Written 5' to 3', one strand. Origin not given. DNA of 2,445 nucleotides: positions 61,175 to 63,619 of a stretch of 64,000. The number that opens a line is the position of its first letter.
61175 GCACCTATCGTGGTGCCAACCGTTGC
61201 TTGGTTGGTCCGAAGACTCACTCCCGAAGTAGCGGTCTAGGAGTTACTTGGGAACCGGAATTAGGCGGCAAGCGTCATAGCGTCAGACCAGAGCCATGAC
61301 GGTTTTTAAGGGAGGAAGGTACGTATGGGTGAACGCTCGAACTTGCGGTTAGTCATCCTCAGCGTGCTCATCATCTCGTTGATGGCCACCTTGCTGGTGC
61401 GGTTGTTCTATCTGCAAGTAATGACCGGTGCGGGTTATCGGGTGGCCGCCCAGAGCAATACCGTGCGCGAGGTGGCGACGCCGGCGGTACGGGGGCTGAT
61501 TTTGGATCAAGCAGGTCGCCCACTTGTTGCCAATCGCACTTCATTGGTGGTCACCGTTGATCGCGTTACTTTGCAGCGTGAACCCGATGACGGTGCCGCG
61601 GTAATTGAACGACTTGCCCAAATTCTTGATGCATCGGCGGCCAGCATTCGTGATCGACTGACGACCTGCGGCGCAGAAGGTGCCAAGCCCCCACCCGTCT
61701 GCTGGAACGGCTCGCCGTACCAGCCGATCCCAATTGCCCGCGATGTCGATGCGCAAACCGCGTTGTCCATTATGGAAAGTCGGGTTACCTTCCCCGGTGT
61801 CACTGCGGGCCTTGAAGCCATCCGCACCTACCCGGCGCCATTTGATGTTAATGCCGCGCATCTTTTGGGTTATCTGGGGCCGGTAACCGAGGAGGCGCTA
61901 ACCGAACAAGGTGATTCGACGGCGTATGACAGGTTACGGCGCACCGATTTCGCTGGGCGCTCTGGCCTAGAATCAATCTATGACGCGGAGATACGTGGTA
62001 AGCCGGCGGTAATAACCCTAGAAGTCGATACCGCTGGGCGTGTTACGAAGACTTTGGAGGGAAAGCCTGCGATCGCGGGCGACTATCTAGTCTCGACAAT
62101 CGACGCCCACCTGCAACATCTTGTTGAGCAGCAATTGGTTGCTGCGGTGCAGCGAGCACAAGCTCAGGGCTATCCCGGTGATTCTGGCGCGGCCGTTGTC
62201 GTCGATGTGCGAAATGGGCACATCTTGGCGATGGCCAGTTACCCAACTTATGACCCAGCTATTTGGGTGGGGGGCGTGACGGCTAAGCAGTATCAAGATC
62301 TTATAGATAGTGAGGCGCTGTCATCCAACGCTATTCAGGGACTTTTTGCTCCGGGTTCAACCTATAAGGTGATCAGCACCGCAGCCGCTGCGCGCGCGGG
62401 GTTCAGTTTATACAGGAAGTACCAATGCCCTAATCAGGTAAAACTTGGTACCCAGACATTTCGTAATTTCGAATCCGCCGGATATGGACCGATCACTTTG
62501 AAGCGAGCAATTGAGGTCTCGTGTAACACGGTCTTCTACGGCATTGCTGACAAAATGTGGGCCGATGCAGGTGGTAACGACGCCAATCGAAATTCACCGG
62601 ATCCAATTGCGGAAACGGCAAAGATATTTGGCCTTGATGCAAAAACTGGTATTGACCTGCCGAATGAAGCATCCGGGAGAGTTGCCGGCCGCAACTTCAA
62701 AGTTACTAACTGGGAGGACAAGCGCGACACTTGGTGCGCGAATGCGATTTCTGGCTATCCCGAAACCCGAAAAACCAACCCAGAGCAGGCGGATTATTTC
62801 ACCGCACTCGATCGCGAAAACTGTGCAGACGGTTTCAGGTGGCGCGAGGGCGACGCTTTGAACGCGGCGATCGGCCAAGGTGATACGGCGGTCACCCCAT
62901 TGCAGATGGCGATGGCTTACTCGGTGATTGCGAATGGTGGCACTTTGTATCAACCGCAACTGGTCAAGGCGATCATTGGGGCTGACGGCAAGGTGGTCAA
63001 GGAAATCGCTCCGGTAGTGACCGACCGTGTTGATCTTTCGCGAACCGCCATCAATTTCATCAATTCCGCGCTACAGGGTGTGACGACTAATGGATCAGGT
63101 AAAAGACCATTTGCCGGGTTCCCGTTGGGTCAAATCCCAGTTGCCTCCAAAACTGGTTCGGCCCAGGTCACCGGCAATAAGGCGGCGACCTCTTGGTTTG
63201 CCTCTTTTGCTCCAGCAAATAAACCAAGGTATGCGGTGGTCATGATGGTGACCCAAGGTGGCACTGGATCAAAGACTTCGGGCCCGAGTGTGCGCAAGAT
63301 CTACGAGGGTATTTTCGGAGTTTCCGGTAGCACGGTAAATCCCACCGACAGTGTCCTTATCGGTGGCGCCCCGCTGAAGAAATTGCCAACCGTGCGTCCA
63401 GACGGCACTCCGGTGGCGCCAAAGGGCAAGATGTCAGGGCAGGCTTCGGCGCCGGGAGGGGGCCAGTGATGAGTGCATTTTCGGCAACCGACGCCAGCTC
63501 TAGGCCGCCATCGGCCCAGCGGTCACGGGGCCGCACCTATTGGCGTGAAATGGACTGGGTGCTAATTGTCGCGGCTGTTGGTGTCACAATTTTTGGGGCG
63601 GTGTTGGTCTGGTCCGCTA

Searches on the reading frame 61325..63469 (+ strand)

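Call 21: search_protein_families(library=pfam, proteins=[window:61325-63469:+], max_evalue=0.00001)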
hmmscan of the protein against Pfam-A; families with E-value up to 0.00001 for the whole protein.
window:61325-63469:+ (714 aa): 2 families
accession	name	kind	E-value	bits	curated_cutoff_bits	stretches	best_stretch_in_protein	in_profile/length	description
PF00905.27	Transpeptidase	-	2e-59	201.7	22.1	1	288-661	1-299/299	Penicillin binding protein transpeptidase domain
PF03717.20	PBP_dimer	-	5.6e-33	115.3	24.4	1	52-244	2-179/180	Penicillin-binding Protein dimerisation domain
